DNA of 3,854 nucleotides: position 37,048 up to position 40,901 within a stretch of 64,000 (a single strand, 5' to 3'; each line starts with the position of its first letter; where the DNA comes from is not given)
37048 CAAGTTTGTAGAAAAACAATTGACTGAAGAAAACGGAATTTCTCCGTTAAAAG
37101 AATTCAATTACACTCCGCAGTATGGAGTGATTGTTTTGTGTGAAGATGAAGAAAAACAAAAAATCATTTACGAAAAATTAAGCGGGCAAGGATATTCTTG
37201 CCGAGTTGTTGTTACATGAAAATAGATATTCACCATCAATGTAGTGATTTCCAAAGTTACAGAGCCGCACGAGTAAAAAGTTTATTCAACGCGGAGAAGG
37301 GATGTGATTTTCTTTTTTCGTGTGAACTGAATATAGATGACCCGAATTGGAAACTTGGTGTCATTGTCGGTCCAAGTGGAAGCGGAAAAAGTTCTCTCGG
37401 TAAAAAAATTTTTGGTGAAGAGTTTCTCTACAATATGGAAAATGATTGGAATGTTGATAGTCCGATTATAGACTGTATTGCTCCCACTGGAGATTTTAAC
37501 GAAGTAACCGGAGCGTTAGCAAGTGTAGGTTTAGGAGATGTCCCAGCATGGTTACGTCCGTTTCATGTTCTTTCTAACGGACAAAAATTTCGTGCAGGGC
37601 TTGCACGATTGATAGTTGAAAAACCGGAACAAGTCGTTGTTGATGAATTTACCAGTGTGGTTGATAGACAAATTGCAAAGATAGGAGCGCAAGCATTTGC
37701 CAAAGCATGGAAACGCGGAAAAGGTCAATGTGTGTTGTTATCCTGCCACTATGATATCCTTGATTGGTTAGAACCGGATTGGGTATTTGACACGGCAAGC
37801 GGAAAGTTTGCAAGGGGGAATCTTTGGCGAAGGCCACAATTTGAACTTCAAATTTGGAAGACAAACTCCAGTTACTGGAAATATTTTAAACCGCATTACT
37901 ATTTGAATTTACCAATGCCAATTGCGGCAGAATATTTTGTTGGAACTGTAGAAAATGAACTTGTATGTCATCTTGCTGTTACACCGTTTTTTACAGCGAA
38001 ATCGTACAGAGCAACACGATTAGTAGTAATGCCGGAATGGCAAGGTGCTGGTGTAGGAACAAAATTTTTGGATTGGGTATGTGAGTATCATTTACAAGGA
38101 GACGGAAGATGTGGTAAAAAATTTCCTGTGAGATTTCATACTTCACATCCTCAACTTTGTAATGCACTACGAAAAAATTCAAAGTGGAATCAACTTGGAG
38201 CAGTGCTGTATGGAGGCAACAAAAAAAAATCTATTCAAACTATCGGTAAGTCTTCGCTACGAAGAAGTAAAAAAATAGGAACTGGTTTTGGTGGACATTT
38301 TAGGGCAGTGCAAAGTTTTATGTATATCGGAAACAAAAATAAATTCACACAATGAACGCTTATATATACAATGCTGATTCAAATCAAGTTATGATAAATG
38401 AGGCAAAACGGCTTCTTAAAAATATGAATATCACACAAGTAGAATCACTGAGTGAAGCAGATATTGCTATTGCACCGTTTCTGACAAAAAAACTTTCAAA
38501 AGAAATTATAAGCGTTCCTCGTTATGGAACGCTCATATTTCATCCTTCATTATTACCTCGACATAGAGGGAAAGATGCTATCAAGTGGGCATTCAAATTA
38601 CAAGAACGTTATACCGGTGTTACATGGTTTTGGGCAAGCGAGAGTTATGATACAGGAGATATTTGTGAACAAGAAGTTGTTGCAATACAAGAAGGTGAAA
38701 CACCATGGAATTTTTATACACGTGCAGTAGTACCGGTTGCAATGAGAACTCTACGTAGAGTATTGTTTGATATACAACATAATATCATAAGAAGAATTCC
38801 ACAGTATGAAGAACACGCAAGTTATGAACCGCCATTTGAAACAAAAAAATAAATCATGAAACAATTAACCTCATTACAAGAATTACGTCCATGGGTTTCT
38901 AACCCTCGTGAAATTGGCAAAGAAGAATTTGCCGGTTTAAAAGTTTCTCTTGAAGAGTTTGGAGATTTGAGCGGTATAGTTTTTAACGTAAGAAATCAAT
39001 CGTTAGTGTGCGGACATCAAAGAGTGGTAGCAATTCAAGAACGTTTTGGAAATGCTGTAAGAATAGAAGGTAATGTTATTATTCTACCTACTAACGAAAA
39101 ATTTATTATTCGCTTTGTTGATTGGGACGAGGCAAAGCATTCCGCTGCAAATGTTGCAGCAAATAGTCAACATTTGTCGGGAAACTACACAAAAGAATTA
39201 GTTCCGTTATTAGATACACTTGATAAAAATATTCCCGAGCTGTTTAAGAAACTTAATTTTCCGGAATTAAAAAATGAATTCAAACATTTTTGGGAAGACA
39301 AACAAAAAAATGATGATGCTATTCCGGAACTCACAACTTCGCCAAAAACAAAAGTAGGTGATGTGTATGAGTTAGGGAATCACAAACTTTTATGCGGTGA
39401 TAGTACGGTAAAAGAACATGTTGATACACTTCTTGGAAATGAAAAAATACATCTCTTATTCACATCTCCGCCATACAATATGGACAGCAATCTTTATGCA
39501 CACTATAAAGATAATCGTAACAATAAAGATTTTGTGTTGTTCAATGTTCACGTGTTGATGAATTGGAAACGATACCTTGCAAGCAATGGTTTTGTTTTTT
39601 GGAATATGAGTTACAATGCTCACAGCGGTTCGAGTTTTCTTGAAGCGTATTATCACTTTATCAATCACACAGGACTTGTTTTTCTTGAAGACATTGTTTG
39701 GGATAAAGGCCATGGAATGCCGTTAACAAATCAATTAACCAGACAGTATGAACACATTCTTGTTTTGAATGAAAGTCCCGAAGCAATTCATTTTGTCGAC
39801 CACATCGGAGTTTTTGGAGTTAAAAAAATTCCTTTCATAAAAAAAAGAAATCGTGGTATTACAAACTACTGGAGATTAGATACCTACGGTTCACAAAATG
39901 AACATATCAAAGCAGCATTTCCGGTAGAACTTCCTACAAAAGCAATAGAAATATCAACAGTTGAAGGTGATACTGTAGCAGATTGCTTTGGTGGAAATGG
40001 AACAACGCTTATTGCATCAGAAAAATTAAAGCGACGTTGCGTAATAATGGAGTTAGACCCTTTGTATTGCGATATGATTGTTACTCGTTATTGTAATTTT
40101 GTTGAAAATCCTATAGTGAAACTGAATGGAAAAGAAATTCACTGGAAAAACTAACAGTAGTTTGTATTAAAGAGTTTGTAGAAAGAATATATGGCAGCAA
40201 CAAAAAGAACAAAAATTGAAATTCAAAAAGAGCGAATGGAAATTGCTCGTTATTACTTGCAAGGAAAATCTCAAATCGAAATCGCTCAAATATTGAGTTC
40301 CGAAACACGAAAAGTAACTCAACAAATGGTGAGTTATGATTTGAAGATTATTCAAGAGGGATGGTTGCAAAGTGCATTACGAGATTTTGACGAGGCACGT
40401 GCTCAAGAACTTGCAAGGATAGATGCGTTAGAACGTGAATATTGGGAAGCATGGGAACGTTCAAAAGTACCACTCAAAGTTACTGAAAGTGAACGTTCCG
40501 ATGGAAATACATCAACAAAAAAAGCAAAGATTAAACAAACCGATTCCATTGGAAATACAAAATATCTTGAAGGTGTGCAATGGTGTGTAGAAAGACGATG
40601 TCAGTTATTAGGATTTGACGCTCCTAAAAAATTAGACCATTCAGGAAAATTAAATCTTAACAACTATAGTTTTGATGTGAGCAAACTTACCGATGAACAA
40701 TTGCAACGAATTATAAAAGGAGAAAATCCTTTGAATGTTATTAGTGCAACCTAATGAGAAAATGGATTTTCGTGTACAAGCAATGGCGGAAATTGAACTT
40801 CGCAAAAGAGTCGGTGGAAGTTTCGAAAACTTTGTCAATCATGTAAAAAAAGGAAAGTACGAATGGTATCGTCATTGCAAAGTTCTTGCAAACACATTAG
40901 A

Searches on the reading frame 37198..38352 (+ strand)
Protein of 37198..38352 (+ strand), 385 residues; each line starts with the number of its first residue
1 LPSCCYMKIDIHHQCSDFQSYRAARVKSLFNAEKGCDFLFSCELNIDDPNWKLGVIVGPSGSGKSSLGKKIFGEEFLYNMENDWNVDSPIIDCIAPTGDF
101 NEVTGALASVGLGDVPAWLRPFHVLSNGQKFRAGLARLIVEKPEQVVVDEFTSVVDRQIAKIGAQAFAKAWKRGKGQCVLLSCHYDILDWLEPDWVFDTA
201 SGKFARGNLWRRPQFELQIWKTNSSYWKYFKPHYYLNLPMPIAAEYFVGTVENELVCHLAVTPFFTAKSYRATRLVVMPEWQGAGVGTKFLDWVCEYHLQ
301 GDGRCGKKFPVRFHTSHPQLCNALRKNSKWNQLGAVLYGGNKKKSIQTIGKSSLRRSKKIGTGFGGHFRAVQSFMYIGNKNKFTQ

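Call 9: search_protein_families(library=phrogs, proteins=[window:37198-38352:+], max_evalue=0.001)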
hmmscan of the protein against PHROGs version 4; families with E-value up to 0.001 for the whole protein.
window:37198-38352:+ (385 aa): 4 families
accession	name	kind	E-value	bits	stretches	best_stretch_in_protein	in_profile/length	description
phrog_11143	-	unknown function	1.1e-145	486.1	1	7-382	1-354/357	-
phrog_293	-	moron, auxiliary metabolic gene and host takeover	3.6e-20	72.6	1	49-184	161-327/1058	ABC transporter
phrog_7693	-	other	3.1e-07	31.4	1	275-334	1-53/89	acetyltransferase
phrog_2392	-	moron, auxiliary metabolic gene and host takeover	2.6e-05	23.8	0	125-161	618-654/726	ABC transporter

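Call 17: find_related_loci(query=window:37198-38352:+, collection=genome_contigs, flank=10000)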
Query window:37198-38352:+ (385 aa) in genome_contigs; peptide patterns used: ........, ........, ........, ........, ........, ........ (x = any residue, [..] = any of these).
107 stretches matched a pattern; 92 encode a relative of the query (tblastn E <= 1e-3); the best 80 are kept; 80 distinct loci.
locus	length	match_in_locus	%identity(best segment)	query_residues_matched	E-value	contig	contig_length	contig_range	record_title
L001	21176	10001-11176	65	1-381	7e-176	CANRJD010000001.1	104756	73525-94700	MAG: uncultured Akkermansia sp. isolate Lapin-024__bin76 genome assembly, contig: Lapin-024__NODE_179_length_104756_cov_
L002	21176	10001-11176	65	1-381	7e-176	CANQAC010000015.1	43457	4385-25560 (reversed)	MAG: uncultured Akkermansia sp. isolate Lapin-001__bin87 genome assembly, contig: Lapin-001__NODE_1155_length_43457_cov_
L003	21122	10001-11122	67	7-381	9e-173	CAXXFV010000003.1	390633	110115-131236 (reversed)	MAG: bacterium isolate e055f79f-11b1-469d-a678-3d38a7c05fec genome assembly, contig: contig_3, whole genome shotgun sequ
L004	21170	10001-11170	64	1-378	2e-172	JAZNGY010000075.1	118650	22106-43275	MAG: Akkermansia sp. isolate T1900044698_TS20190164.MAGScoT_cleanbin_000009 SGB_1788_k141_2273823, whole genome shotgun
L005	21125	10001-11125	66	8-378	3e-172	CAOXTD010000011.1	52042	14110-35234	MAG TPA_asm: uncultured Clostridia bacterium isolate MGBC109261 genome assembly, contig: MGBC109261.11, whole genome sho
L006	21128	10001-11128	67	8-378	2e-172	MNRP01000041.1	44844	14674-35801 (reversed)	MAG: Clostridium sp. 26_22 Ley3_66761_scaffold_930, whole genome shotgun sequence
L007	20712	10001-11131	66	8-380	7e-172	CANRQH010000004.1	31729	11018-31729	MAG: uncultured Clostridia bacterium isolate Lapin-017__bin39 genome assembly, contig: Lapin-017__NODE_640_length_31729_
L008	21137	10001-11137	66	8-382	1e-171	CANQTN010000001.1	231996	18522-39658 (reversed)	MAG: uncultured Clostridia bacterium isolate Lapin-012__bin108 genome assembly, contig: Lapin-012__NODE_40_length_231996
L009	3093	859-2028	62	1-378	0e+0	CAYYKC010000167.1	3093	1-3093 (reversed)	MAG TPA_asm: uncultured Akkermansia sp. isolate SRP315200_co1_553 genome assembly, contig: NODE_83703_length_3093_cov_45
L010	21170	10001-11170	64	1-378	2e-171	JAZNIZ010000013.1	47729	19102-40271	MAG: Akkermansia sp. isolate T1900044682_TS20190148.MAGScoT_cleanbin_000014 SGB_1697_k141_1263494, whole genome shotgun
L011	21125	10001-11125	66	8-378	2e-170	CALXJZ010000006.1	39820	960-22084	MAG: uncultured Clostridia bacterium isolate BRZ_FP__bin64 genome assembly, contig: BRZ_FP__NODE_699_length_39820_cov_18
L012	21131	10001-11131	63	8-382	4e-170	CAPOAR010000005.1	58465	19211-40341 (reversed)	MAG TPA_asm: uncultured Oscillospiraceae bacterium isolate MGBC104409 genome assembly, contig: MGBC104409.5, whole genom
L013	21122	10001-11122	64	8-379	4e-169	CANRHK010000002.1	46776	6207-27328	MAG: uncultured Oscillospiraceae bacterium isolate Lapin-030__bin32 genome assembly, contig: Lapin-030__NODE_1117_length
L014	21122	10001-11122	64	8-379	3e-169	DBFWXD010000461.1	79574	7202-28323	MAG TPA_asm: Eubacteriales bacterium isolate MAG8945 contig461, whole genome shotgun sequence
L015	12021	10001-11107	66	9-379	3e-165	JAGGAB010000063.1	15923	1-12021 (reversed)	MAG: Bacillota bacterium isolate CTSoil_079 scaffold_1360, whole genome shotgun sequence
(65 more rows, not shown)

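Call 26: find_related_loci(query=window:37198-38352:+, collection=viral_contigs, flank=10000)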
Query window:37198-38352:+ (385 aa) in viral_contigs; peptide patterns used: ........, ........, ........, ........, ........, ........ (x = any residue, [..] = any of these).
232 stretches matched a pattern; 231 encode a relative of the query (tblastn E <= 1e-3); the best 80 are kept; 80 distinct loci.
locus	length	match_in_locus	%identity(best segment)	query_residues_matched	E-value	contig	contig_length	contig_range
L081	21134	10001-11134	70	8-380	2e-180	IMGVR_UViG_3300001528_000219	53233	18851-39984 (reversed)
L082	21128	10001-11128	67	8-378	2e-172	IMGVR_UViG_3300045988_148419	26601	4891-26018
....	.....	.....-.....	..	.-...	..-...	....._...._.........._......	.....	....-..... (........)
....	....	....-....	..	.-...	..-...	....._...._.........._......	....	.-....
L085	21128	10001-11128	67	8-378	2e-172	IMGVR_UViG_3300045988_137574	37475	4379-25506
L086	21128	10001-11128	67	8-378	2e-172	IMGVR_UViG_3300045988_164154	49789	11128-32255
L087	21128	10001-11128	67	8-378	2e-172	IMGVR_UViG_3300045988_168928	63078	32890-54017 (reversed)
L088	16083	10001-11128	67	8-378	2e-172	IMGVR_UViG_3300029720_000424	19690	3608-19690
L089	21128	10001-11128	67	8-378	2e-172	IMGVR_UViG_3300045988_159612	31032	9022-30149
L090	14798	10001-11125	66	8-378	6e-172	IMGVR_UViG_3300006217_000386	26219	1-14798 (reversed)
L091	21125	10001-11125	66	8-378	6e-172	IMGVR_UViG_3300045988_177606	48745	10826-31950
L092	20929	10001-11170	64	1-378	1e-171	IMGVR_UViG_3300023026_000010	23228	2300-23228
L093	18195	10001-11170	63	1-378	2e-171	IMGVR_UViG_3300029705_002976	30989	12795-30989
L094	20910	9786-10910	66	8-378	1e-171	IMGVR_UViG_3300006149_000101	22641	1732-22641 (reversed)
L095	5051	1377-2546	63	1-378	3e-175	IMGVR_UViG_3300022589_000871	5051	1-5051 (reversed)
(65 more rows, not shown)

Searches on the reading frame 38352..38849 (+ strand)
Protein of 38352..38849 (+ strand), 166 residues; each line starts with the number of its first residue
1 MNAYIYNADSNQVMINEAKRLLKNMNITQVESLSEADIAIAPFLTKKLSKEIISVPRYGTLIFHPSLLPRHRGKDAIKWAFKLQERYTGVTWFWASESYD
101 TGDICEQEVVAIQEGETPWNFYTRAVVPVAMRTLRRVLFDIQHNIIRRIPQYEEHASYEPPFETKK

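Call 9: search_protein_families(library=phrogs, proteins=[window:38352-38849:+], max_evalue=0.001)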
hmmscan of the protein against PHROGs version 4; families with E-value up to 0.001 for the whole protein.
window:38352-38849:+ (166 aa): 1 family
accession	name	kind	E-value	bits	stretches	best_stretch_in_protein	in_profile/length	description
phrog_9240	-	moron, auxiliary metabolic gene and host takeover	4e-29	102.8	1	26-160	63-198/199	cyanobacterial phosphoribosylglycinamide formyltransferase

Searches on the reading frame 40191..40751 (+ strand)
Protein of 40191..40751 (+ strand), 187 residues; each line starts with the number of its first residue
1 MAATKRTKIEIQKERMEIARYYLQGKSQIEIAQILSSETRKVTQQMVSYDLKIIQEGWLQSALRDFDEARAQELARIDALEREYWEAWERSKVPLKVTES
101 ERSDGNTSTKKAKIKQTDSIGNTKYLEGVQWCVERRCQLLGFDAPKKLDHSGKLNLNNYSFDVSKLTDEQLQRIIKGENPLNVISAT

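Call 9: search_protein_families(library=phrogs, proteins=[window:40191-40751:+], max_evalue=0.001)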
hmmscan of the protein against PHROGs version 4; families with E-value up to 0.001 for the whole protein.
window:40191-40751:+ (187 aa): 1 family
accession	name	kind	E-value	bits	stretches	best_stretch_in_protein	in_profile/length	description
phrog_645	-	DNA, RNA and nucleotide metabolism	3.9e-16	60.8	1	1-153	13-131/196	Rnase E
